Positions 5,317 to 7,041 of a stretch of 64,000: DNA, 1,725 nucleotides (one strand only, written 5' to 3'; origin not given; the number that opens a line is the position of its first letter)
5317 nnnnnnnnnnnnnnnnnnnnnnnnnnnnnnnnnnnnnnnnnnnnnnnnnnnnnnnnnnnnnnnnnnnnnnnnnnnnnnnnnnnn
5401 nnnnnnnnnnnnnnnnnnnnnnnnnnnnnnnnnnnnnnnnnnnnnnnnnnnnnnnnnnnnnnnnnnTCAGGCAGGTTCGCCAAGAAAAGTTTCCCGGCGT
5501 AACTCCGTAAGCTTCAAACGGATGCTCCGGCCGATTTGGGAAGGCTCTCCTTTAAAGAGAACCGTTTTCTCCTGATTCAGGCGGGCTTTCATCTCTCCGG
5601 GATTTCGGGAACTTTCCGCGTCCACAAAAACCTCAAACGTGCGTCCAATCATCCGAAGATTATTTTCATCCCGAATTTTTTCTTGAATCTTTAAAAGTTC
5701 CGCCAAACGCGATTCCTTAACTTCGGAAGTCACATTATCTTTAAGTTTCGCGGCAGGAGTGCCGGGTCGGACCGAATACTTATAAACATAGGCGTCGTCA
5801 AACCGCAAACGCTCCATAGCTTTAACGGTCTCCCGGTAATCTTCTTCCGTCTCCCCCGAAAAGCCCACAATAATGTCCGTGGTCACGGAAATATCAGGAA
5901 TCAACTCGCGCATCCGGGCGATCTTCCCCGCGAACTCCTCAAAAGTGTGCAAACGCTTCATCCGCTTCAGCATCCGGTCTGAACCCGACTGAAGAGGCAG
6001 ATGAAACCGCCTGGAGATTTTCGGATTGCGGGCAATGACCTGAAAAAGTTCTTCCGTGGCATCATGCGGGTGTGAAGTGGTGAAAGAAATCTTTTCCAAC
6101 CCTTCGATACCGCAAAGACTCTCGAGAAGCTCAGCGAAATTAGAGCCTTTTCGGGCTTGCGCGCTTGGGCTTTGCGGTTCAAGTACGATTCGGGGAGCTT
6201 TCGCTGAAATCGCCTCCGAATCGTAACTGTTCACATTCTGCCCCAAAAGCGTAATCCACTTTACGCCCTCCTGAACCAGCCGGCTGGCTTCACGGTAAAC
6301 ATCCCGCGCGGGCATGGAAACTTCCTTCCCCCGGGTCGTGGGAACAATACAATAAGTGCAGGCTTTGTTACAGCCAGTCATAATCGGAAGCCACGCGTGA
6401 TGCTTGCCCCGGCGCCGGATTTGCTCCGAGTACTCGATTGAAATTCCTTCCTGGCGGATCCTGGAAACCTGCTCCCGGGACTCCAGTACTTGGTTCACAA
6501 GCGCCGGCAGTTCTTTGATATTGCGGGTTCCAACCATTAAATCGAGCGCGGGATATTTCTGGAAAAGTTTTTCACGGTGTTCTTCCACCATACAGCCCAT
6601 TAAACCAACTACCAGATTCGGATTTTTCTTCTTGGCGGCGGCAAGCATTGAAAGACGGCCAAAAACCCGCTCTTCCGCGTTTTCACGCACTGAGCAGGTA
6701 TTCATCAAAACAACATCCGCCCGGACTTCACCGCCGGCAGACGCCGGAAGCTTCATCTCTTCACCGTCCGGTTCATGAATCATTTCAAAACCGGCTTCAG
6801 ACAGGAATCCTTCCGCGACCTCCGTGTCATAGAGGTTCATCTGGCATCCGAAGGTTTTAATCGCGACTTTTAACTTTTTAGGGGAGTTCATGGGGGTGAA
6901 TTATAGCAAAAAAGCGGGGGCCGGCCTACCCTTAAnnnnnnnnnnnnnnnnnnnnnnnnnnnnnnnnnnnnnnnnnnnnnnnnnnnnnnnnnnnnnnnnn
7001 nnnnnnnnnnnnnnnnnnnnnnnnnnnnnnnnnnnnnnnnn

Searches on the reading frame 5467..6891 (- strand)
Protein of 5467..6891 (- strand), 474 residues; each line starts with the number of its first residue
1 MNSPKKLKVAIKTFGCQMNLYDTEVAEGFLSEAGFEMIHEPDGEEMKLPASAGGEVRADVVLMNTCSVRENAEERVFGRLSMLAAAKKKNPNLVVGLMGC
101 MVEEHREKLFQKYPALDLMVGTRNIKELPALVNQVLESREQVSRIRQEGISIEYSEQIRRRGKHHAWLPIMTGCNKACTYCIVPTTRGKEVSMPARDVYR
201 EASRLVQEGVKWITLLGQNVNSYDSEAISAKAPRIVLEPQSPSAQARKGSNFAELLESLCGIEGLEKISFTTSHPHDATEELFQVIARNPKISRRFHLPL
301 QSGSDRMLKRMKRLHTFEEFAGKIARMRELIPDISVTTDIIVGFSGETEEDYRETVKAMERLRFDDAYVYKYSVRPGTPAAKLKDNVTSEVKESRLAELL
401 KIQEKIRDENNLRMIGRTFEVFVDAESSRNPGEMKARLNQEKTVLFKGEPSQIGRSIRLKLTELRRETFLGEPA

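Call 21: search_protein_families(library=pfam, proteins=[window:5467-6891:-], max_evalue=0.001)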
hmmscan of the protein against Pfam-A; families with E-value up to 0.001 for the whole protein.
window:5467-6891:- (474 aa): 3 families
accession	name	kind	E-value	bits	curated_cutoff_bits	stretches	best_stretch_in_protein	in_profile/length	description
PF04055.27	Radical_SAM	-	5.7e-27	95.4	29.5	1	169-357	2-164/166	Radical SAM superfamily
PF00919.26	UPF0004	-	2.3e-25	88.9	27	1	8-121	1-98/98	Uncharacterized protein family UPF0004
PF01938.26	TRAM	-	2.6e-07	30.8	21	1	413-471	2-58/61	TRAM domain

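Call 23: find_related_loci(query=window:5467-6891:-, collection=genome_contigs, flank=10000)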
Query window:5467-6891:- (474 aa) in genome_contigs; peptide patterns used: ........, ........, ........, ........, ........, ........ (x = any residue, [..] = any of these).
103 stretches matched a pattern; 75 encode a relative of the query (tblastn E <= 1e-3); 74 distinct loci.
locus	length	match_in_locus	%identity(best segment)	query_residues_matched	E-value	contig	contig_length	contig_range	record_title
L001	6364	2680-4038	66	2-471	0e+0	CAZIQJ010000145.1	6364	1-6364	MAG TPA_asm: uncultured bacterium isolate SRP342105_co2_29 genome assembly, contig: NODE_13882_length_6364_cov_5.263592,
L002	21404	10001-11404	63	5-471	0e+0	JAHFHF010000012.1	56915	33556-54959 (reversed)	MAG: Candidatus Omnitrophota bacterium isolate nzgw332 NODE_260_length_56916_cov_3.430636, whole genome shotgun sequence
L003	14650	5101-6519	62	2-471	0e+0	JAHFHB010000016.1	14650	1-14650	MAG: Candidatus Omnitrophota bacterium isolate nzgw329 NODE_6002_length_14651_cov_2.800138, whole genome shotgun sequenc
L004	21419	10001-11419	62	5-474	0e+0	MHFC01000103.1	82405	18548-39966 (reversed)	MAG: Omnitrophica bacterium GWA2_52_8 gwa2_scaffold_3717, whole genome shotgun sequence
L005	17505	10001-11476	59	5-469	0e+0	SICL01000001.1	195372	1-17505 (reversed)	MAG: Candidatus Taenariivivens baikalensis isolate Baikal-deep-G204 BACOMB-C84, whole genome shotgun sequence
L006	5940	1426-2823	63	2-468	0e+0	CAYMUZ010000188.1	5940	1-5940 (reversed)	MAG TPA_asm: uncultured bacterium isolate binchicken_co203_628 genome assembly, contig: k141_3588490, whole genome shotg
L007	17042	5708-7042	61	3-471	0e+0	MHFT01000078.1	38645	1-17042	MAG: Omnitrophica bacterium RIFCSPLOWO2_12_FULL_50_11 rifcsplowo2_12_scaffold_5181, whole genome shotgun sequence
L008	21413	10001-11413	62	1-473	0e+0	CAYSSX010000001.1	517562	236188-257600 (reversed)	MAG TPA_asm: uncultured bacterium isolate SRP342105_co1_457 genome assembly, contig: NODE_5_length_517562_cov_12.407222,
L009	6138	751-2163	61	6-472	0e+0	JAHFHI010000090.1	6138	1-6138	MAG: Candidatus Omnitrophota bacterium isolate nzgw335 NODE_26452_length_6139_cov_2.535394, whole genome shotgun sequenc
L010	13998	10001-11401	61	5-473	0e+0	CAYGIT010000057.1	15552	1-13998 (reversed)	MAG TPA_asm: uncultured bacterium isolate ERP113451_co3_34 genome assembly, contig: NODE_2892_length_15552_cov_8.189198,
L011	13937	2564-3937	60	5-471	0e+0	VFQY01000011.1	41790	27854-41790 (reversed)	MAG: Candidatus Omnitrophota bacterium isolate ZLKRG04 NODE_633_length_41790_cov_3.420685, whole genome shotgun sequence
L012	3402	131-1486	63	2-471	0e+0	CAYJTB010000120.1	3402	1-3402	MAG TPA_asm: uncultured bacterium isolate ERP125453_co1_402 genome assembly, contig: NODE_40250_length_3402_cov_9.336719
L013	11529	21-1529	60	5-473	0e+0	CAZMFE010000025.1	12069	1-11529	MAG TPA_asm: uncultured bacterium isolate binchicken_co21_479 genome assembly, contig: NODE_3973_length_12069_cov_5.8621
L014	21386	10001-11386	60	9-472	0e+0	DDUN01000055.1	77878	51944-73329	MAG TPA_asm: Candidatus Omnitrophica bacterium UBA2337 UBA2337_contig_887, whole genome shotgun sequence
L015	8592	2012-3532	60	5-471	0e+0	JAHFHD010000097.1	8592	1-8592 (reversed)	MAG: Candidatus Omnitrophota bacterium isolate nzgw330 NODE_19894_length_8593_cov_3.347734, whole genome shotgun sequenc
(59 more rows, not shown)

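Call 32: find_encoding_contigs(protein=window:5467-6891:-, flank=10000, max_places=4)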
Protein window:5467-6891:- (474 aa): no gene with exactly this product is on record in the collection.
